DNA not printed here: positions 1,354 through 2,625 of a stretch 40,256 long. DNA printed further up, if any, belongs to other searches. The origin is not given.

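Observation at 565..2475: Metallophosphoesterase + Rnl5-type RNA ligase cassette: candidate RNA-repair or immune-signal-degrading counter-defence module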

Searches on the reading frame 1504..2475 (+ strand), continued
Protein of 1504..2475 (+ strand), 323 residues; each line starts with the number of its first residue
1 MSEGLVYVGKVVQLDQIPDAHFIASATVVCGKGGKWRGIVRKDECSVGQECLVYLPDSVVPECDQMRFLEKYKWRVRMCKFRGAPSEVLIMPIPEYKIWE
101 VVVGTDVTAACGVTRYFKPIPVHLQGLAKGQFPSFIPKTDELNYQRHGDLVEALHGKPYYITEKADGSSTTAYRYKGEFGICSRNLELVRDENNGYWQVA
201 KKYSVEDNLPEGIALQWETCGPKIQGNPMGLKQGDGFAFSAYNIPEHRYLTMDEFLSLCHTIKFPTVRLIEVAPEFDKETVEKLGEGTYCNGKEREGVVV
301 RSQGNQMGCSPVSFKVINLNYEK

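Call 55: search_protein_families(library=pfam, proteins=[L004:5061-5732:+, L005:5084-5746:+, L012:7705-8400:+, L017:4810-5550:+, L025:2645-3379:+, L040:3907-4494:+, L040:5478-6020:+, L026:5331-6008:+, L026:6971-7507:+, L040:1468-2745:+], max_evalue=0.01)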
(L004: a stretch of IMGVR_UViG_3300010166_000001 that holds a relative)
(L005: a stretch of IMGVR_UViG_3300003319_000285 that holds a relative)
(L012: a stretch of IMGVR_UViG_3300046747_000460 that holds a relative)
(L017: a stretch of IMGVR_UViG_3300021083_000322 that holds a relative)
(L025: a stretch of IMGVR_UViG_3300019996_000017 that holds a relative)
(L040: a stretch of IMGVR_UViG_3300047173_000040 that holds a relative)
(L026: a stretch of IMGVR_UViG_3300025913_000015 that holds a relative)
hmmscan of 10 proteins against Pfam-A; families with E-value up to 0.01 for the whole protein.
L004:5061-5732:+ (223 aa): 9 families
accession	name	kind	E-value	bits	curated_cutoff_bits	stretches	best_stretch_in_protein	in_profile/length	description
PF13614.12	AAA_31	-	5.1e-16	59.5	27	2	2-45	3-46/177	AAA domain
PF01656.29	CbiA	-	1.3e-13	51.4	25.4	1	4-186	2-123/125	CobQ/CobB/MinD/ParA nucleotide binding domain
PF09140.17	MipZ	-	1.3e-10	41.4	20.7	1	2-53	2-54/262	ATPase MipZ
PF07015.17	VirC1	-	3.2e-08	33.6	24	1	3-201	4-205/231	VirC1 protein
PF00448.28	SRP54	-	5.1e-07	30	22.7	1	3-93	4-97/196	SRP54-type protein, GTPase domain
PF02374.21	ArsA_ATPase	-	5.9e-05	22.9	24.3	1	2-51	3-51/305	Anion-transporting ATPase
PF10609.15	ParA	-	0.00014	21.8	27.1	1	2-38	5-41/246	NUBPL iron-transfer P-loop NTPase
PF06564.18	CBP_BcsQ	-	0.00052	20.1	21.3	1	2-38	3-39/234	Cellulose biosynthesis protein BcsQ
PF00142.24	Fer4_NifH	-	0.0075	16.2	25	1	9-41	8-40/271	4Fe-4S iron sulfur cluster binding proteins, NifH/frxC family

L005:5084-5746:+ (220 aa): 11 families
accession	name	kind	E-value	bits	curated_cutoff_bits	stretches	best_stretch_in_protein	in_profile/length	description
PF13614.12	AAA_31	-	3.5e-18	66.6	27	2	2-47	3-48/177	AAA domain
PF01656.29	CbiA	-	9e-17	61.6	25.4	1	4-188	2-125/125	CobQ/CobB/MinD/ParA nucleotide binding domain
PF09140.17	MipZ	-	3.8e-12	46.5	20.7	1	2-156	2-174/262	ATPase MipZ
PF07015.17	VirC1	-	5.2e-08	33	24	1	3-193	4-197/231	VirC1 protein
PF00448.28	SRP54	-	3.7e-05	23.9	22.7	1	3-96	4-100/196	SRP54-type protein, GTPase domain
PF06564.18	CBP_BcsQ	-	0.00013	22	21.3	1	2-38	3-39/234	Cellulose biosynthesis protein BcsQ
PF02374.21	ArsA_ATPase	-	0.00049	19.8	24.3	1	2-64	3-67/305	Anion-transporting ATPase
PF10609.15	ParA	-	0.0011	18.8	27.1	1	2-38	5-41/246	NUBPL iron-transfer P-loop NTPase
PF03029.23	ATP_bind_1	-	0.0031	17.8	27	0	11-51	6-46/240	Conserved hypothetical ATP binding protein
PF03205.20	MobB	-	0.0042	17.4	26.6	0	9-60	7-57/133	Molybdopterin guanine dinucleotide synthesis protein B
PF00142.24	Fer4_NifH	-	0.0092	15.9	25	0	7-44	7-43/271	4Fe-4S iron sulfur cluster binding proteins, NifH/frxC family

L012:7705-8400:+ (231 aa): 1 family
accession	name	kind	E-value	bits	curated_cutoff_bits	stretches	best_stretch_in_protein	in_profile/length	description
PF01391.23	Collagen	-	7.1e-10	39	27.2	1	22-72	4-54/60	Collagen triple helix repeat (20 copies)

L017:4810-5550:+ (246 aa): 1 family
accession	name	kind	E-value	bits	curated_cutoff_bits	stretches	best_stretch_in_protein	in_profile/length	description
PF09414.15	RNA_ligase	-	3.7e-18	66.7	27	1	49-219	3-171/171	RNA ligase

L025:2645-3379:+ (244 aa): 2 families
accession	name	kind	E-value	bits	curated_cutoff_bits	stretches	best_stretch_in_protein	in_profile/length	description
PF03235.19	GmrSD_N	-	0.0017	18.9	33.2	1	24-117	26-123/199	GmrSD restriction endonuclease, N-terminal domain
PF14890.11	Intein_splicing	-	0.0036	17.6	35.8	1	16-179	21-138/155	Intein splicing domain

L040:3907-4494:+ (195 aa): 8 families
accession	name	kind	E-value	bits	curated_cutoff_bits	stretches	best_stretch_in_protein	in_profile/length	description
PF00239.26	Resolvase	-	2.4e-34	119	23.3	1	7-139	2-144/145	Resolvase, N terminal domain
PF02796.21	HTH_7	-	6.8e-10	39.4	23.8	1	145-185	4-44/45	Helix-turn-helix domain of resolvase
PF13309.12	HTH_22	-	1.8e-05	25.1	29.6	1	160-183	39-62/63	HTH domain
PF13518.12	HTH_28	-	9.4e-05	22.9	25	1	150-186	1-36/52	Helix-turn-helix domain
PF08279.18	HTH_11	-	0.00043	20.5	25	1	155-189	6-42/55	HTH domain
PF04967.18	HTH_10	-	0.0026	18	23.1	0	166-188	27-49/53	HTH DNA binding domain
PF13022.12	HTH_Tnp_1_2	-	0.0027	18.2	27.9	1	152-185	16-49/122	Helix-turn-helix of insertion element transposase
PF13384.12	HTH_23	-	0.0038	17.4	24.6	1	150-185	6-40/50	Homeodomain-like domain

L040:5478-6020:+ (180 aa): 0 families

L026:5331-6008:+ (225 aa): 9 families
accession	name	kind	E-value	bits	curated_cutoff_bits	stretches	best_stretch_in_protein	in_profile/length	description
PF00239.26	Resolvase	-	1.4e-33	116.5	23.3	1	34-168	2-145/145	Resolvase, N terminal domain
PF13384.12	HTH_23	-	0.00039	20.6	24.6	1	192-220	17-45/50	Homeodomain-like domain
PF02796.21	HTH_7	-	0.00055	20.5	23.8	1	196-214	25-43/45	Helix-turn-helix domain of resolvase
PF13551.12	HTH_29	-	0.00071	20.1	28.1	1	196-221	16-41/64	Winged helix-turn helix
PF13545.12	HTH_Crp_2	-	0.0008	19.8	27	1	189-223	19-53/70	Crp-like helix-turn-helix domain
PF08279.18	HTH_11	-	0.0016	18.7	25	1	188-212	9-35/55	HTH domain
PF08822.17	DUF1804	-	0.0018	18.6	29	0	182-220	9-47/164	Protein of unknown function (DUF1804)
PF13518.12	HTH_28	-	0.0079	16.7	25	0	190-220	11-40/52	Helix-turn-helix domain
PF13309.12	HTH_22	-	0.0083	16.6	29.6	0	190-212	39-61/63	HTH domain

L026:6971-7507:+ (178 aa): 0 families

L040:1468-2745:+ (425 aa): 3 families
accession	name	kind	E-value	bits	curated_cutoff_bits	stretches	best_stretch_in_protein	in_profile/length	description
PF01555.25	N6_N4_Mtase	-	5.3e-28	98.9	26.7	1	190-396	3-220/221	DNA methylase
PF02195.25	ParB_N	-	0.00015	22.2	26.3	1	5-85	2-85/95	ParB N-terminal domain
PF01170.24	UPF0020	-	0.00075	19.7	22.3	0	356-389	27-60/197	RMKL-like, methyltransferase domain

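Call 62: find_homologous_proteins(query=window:1504-2472:+, max_evalue=1e-10)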
Query window:1504-2472:+ (323 aa): 866 proteins with E <= 1e-10 among 1881 candidates; the best 120 are listed.
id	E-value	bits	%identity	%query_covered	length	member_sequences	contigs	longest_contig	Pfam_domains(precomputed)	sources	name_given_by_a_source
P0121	2.8e-218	741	97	100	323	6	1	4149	PF09414.16,PF21189.4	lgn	-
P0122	1.5e-190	650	85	100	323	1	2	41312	PF09414.16,PF21189.4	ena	-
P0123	1.0e-180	618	81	99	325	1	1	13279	PF09414.16,PF21189.4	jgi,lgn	-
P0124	2.3e-180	617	78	100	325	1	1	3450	PF09414.16,PF21189.4,PF09511.16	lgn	-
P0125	2.5e-172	590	76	99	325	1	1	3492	PF09414.16,PF21189.4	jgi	jgi:RNA ligase (TIGR02306 family)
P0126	3.0e-172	590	78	99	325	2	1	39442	PF09414.16,PF21189.4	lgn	-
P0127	5.9e-171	586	75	99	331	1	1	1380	PF09414.16,PF21189.4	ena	-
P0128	3.5e-161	554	71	100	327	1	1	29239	PF09414.16,PF21189.4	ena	-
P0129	1.4e-157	542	72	100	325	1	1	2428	PF09414.16,PF21189.4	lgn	-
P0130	1.3e-154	532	71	99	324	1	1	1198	PF09414.16,PF21189.4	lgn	-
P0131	1.5e-154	532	70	100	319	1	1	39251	PF09414.16,PF21189.4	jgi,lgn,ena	-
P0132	3.1e-154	531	71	99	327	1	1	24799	PF09414.16,PF21189.4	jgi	-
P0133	4.7e-153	527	72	99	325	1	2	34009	PF09414.16,PF21189.4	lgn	-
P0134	6.7e-152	523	69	99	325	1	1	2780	PF09414.16,PF21189.4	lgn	-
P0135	1.4e-150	519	67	100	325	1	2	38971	PF09414.16,PF21189.4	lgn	-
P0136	3.3e-150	518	68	99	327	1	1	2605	PF09414.16,PF21189.4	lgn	-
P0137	1.2e-149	516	68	100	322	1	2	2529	PF09414.16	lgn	-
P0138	4.6e-149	514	69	100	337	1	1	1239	PF09414.16,PF21189.4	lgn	-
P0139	6.8e-149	513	69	99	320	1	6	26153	PF09414.16,PF21189.4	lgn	-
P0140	1.1e-148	513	71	99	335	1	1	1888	PF09414.16,PF21189.4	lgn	-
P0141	1.9e-148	512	69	99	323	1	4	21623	PF09414.16,PF21189.4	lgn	-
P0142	6.4e-148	510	69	99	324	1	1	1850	PF09414.16,PF21189.4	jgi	jgi:RNA ligase (TIGR02306 family)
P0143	3.0e-147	508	69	99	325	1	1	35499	PF09414.16,PF21189.4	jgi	jgi:RNA ligase (TIGR02306 family)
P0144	2.7e-146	505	70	99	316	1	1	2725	PF09414.16,PF21189.4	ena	-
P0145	4.3e-146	504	67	100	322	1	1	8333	PF09414.16,PF21189.4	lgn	-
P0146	3.0e-145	501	69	99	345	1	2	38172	PF09414.16,PF21189.4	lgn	-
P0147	2.3e-144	498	69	100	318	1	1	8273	PF09414.16,PF21189.4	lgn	-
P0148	3.2e-143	495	62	100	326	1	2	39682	PF09414.16,PF21189.4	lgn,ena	-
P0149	5.0e-143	494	67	100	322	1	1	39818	PF09414.16,PF21189.4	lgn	-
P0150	6.5e-143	494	66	100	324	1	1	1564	PF09414.16,PF21189.4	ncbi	-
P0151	9.8e-143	493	67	100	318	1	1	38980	PF09414.16,PF21189.4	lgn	-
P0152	1.8e-142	492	67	99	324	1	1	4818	PF09414.16,PF21189.4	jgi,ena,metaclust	metaclust:\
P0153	1.9e-142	492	66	100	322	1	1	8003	PF09414.16,PF21189.4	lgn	-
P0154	2.8e-142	492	68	100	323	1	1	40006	PF09414.16,PF21189.4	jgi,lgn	jgi:RNA ligase (TIGR02306 family)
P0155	1.6e-141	489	66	100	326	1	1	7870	PF09414.16,PF21189.4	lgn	-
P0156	2.1e-140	485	66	100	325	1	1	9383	PF09414.16,PF21189.4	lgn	-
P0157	3.2e-140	485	65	100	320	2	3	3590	PF09414.16,PF21189.4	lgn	-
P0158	8.0e-140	484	67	100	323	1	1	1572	PF09414.16,PF21189.4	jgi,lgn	jgi:RNA ligase (TIGR02306 family)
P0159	2.2e-139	482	67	100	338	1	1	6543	PF09414.16,PF21189.4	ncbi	-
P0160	2.2e-139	482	66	100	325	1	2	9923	PF09414.16,PF21189.4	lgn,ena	-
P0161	2.6e-139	482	64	100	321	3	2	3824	PF09414.16,PF21189.4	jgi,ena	-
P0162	3.3e-139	481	66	100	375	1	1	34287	PF09414.16,PF21189.4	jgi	-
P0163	3.4e-139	481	64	99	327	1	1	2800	PF09414.16,PF21189.4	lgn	-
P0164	4.6e-139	481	67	99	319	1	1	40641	PF09414.16,PF21189.4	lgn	-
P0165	1.3e-138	479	64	99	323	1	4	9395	PF09414.16,PF21189.4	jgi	jgi:RNA ligase (TIGR02306 family)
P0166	1.4e-138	479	66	99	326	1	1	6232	PF09414.16,PF21189.4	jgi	jgi:RNA ligase (TIGR02306 family)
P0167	2.2e-138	479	63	100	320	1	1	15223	PF09414.16,PF21189.4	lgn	-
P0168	2.4e-138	479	65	99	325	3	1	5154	PF09414.16,PF21189.4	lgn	-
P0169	3.2e-138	478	66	99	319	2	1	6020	PF09414.16,PF21189.4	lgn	-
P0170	3.7e-138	478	66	100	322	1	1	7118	PF09414.16,PF21189.4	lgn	-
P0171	3.7e-138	478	65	99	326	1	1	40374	PF09414.16,PF21189.4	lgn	-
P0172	3.9e-138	478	64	100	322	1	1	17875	PF09414.16,PF21189.4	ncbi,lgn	-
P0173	4.5e-138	478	65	100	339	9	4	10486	PF09414.16,PF21189.4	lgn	-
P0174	5.8e-138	477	65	99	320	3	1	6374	PF09414.16,PF21189.4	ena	-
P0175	6.7e-138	477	64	100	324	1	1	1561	PF09414.16,PF21189.4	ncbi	-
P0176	3.2e-137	475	65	100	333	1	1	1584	PF09414.16,PF21189.4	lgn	-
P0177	6.7e-137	474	64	99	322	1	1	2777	PF09414.16,PF21189.4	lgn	-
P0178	1.4e-136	473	65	100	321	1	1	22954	PF09414.16,PF21189.4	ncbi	-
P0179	1.4e-136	473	64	100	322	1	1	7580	PF09414.16,PF21189.4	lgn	-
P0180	1.8e-136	473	65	100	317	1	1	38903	PF09414.16,PF21189.4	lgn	-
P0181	2.1e-136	472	66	100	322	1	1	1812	PF09414.16,PF21189.4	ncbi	-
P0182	2.3e-136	472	63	100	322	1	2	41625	PF09414.16,PF21189.4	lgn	-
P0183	2.3e-136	472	63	99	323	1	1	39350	PF09414.16,PF21189.4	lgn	-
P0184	2.8e-136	472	65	100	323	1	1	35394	PF09414.16,PF21189.4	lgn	-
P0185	3.1e-136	472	65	100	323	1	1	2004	PF09414.16,PF21189.4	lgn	-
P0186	4.1e-136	471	63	100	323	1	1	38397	PF09414.16,PF21189.4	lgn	-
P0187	4.7e-136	471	65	100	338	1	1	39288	PF09414.16,PF21189.4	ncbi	ncbi:MAG: RNA ligase family protein [Candidatus Rhabdochlamydia sp.]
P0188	7.1e-136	471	63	100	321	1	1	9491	PF09414.16,PF21189.4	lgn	-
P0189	1.1e-135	470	65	99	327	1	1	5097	PF09414.16,PF21189.4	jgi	jgi:RNA ligase (TIGR02306 family)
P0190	2.0e-135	469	64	99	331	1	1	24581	PF09414.16,PF21189.4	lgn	-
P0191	2.2e-135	469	66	100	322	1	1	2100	PF09414.16,PF21189.4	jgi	jgi:RNA ligase (TIGR02306 family)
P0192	2.2e-135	469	64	99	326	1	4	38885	PF09414.16,PF21189.4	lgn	-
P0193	2.5e-135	469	64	100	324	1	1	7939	PF09414.16,PF21189.4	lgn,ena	-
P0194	2.7e-135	469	65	100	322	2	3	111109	PF09414.16,PF21189.4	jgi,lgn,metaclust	metaclust:\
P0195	3.1e-135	468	65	100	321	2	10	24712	PF09414.16,PF21189.4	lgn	-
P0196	4.9e-135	468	64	100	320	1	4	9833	PF09414.16,PF21189.4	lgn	-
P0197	5.9e-135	468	63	100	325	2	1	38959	PF09414.16,PF21189.4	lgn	-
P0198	6.1e-135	467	63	100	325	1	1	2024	PF09414.16,PF21189.4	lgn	-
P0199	7.2e-135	467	64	99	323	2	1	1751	PF09414.16,PF21189.4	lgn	-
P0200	1.2e-134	467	64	99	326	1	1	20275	PF09414.16,PF21189.4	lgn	-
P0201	1.8e-134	466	63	99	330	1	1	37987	PF09414.16,PF21189.4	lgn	-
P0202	2.3e-134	466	65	100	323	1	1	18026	PF09414.16,PF21189.4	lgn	-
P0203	3.0e-134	465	66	100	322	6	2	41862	PF09414.16,PF21189.4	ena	-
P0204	4.6e-134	465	63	100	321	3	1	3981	PF09414.16,PF21189.4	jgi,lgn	-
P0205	4.9e-134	465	64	99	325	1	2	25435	PF09414.16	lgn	-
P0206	6.8e-134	464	65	100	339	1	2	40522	PF09414.16,PF21189.4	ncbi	-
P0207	6.8e-134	464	63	100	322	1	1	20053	PF09414.16,PF21189.4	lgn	-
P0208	7.0e-134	464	65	99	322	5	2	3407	PF09414.16,PF21189.4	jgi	-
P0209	8.0e-134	464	64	100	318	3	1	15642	PF09414.16,PF21189.4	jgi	jgi:RNA ligase (TIGR02306 family)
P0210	8.9e-134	464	63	99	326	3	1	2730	PF09414.16,PF21189.4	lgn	-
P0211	9.3e-134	464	62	99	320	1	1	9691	PF09414.16,PF21189.4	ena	-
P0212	1.1e-133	463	62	99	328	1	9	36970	PF09414.16,PF21189.4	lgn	-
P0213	1.1e-133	463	64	100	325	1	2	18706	PF09414.16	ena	-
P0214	1.2e-133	463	62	100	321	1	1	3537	PF09414.16,PF21189.4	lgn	-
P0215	1.4e-133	463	64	96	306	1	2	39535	PF09414.16,PF21189.4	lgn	-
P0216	1.5e-133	463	65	99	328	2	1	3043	PF09414.16,PF21189.4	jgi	jgi:RNA ligase (TIGR02306 family)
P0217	2.3e-133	462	64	99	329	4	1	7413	PF09414.16,PF21189.4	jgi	jgi:RNA ligase (TIGR02306 family)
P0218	3.0e-133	462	63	98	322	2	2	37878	PF09414.16,PF21189.4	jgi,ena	-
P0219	3.0e-133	462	63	100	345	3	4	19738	PF09414.16,PF21189.4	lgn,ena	-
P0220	3.1e-133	462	64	100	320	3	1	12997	PF09414.16,PF21189.4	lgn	-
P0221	3.8e-133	462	61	100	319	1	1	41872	PF09414.16,PF21189.4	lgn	-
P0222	3.9e-133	462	64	99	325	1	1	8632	PF09414.16,PF21189.4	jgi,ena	-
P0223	6.7e-133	461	64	99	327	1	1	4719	PF09414.16,PF21189.4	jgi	jgi:RNA ligase (TIGR02306 family)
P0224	7.1e-133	461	61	100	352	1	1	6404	PF09414.16,PF21189.4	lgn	-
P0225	8.6e-133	460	62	99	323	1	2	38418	PF09414.16,PF21189.4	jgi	jgi:RNA ligase (TIGR02306 family)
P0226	8.7e-133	460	63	100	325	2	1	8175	PF09414.16,PF21189.4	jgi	jgi:RNA ligase (TIGR02306 family)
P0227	1.1e-132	460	64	100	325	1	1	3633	PF09414.16,PF21189.4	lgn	-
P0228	1.1e-132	460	63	100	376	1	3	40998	PF09414.16,PF21189.4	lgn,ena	-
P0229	1.3e-132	460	63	100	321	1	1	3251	PF09414.16,PF21189.4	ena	-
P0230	1.4e-132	460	64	100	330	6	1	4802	PF09414.16,PF21189.4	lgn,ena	-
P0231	1.5e-132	460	62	100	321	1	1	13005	PF09414.16,PF21189.4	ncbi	-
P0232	1.6e-132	460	62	100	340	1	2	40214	PF09414.16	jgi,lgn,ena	-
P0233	1.6e-132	460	63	100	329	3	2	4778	PF09414.16,PF21189.4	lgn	-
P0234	1.8e-132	459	63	99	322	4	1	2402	PF09414.16,PF21189.4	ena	-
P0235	1.8e-132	459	62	100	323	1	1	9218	PF09414.16,PF21189.4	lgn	-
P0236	1.9e-132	459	63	99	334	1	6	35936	PF09414.16,PF21189.4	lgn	-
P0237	2.1e-132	459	62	100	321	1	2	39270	PF09414.16,PF21189.4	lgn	-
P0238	2.8e-132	459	62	99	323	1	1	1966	PF09414.16,PF21189.4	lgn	-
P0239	3.2e-132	459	62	100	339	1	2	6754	PF09414.16,PF21189.4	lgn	-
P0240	4.0e-132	458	63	100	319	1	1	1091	PF09414.16,PF21189.4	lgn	-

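Call 63: search_protein_families(library=ncbifam, proteins=[window:1504-2475:+, L008:4644-5807:+], max_evalue=0.001)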
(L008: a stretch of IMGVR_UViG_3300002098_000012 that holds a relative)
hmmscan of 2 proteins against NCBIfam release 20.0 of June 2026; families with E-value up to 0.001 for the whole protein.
window:1504-2475:+ (323 aa): 1 family
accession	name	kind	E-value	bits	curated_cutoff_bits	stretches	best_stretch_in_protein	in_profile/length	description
TIGR02306.1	RNA_lig_DRB0094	equivalog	3.7e-27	95.1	151.15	1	9-321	6-338/341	RNA ligase (ATP)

L008:4644-5807:+ (387 aa): 4 families
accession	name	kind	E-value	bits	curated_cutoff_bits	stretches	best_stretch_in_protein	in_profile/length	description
NF007153.0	PRK09588.1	equivalog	7e-38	130.6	407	1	12-372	25-368/379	RNA ligase RtcB family protein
NF052663.1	RtcB_rel_intein2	exception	9.3e-38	130.4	1050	1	63-375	311-623/626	intein-containing RctB family protein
TIGR03073.1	release_rtcB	hypoth_equivalog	3e-30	105.5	271.8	1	12-371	14-356/356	RNA ligase RtcB family protein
NF038162.1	RtcB_rel_intein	exception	4.9e-27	94.3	1150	2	124-375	669-959/961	intein-containing RtcB family protein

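Call 64: find_encoding_contigs(protein=P0194, flank=10000, max_places=2)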
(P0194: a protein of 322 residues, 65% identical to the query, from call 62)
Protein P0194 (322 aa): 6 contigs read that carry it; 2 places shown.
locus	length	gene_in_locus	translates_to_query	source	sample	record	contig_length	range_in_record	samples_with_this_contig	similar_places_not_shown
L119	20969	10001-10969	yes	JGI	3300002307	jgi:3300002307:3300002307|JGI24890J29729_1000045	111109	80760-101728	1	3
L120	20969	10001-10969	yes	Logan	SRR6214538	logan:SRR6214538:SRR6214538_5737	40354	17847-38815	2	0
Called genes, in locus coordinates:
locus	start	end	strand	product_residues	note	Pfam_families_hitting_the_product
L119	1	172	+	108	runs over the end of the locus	-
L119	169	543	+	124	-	-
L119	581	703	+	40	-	-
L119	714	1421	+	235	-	-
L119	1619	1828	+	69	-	-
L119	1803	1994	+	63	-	-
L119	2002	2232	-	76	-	-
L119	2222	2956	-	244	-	-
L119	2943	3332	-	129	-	PF13936:HTH_38 (weak)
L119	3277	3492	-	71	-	-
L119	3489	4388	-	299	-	PF02899:Phage_int_SAM_1, PF00589:Phage_integrase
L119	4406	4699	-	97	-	-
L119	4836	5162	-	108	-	-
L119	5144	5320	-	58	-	-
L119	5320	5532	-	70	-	-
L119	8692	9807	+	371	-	PF01139:RtcB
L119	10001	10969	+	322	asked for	PF21189:PHA02142 (weak), PF09414:RNA_ligase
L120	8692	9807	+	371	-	PF01139:RtcB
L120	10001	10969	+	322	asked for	PF21189:PHA02142 (weak), PF09414:RNA_ligase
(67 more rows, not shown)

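Call 83: predict_structure(alignment_id=A1)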
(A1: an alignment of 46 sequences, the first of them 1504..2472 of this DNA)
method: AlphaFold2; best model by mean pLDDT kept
length: 323 residues; sequences in the alignment: 46
mean_pLDDT: 93.1   pTM: 0.87
mean pLDDT of the five models: 93.1, 92.1, 90.9, 90.7, 90.3
residues with pLDDT >= 90: 269; 70-90: 47; 50-70: 7; < 50: 0
segments of 3 or more residues with pLDDT < 50: none
pLDDT, mean of each block of 10 residues (from residue 1): 86 94 95 92 94 95 93 93 92 77 92 88 90 88 90 97 94 98 94 96 98 97 88 95 98 98 98 97 92 95 94 93 79
secondary structure, 60 per line:
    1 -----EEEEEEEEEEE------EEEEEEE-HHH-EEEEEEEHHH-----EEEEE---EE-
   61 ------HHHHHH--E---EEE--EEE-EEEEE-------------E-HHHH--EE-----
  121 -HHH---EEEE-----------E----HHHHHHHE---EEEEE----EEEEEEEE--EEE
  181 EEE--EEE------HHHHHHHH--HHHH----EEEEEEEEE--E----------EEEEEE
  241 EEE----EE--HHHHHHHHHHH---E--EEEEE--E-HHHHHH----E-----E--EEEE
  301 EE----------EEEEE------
elements in order: E6-16 E23-29 E35-41 E50-54 H67-72 E79-81 E84-86 E88-92 H108-111 E128-131 H148-154 E159-163 E168-175 E178-183 E186-188 H195-202 H205-208 E213-221 E235-243 H252-262 E269-273 H278-283 E297-302 E313-317
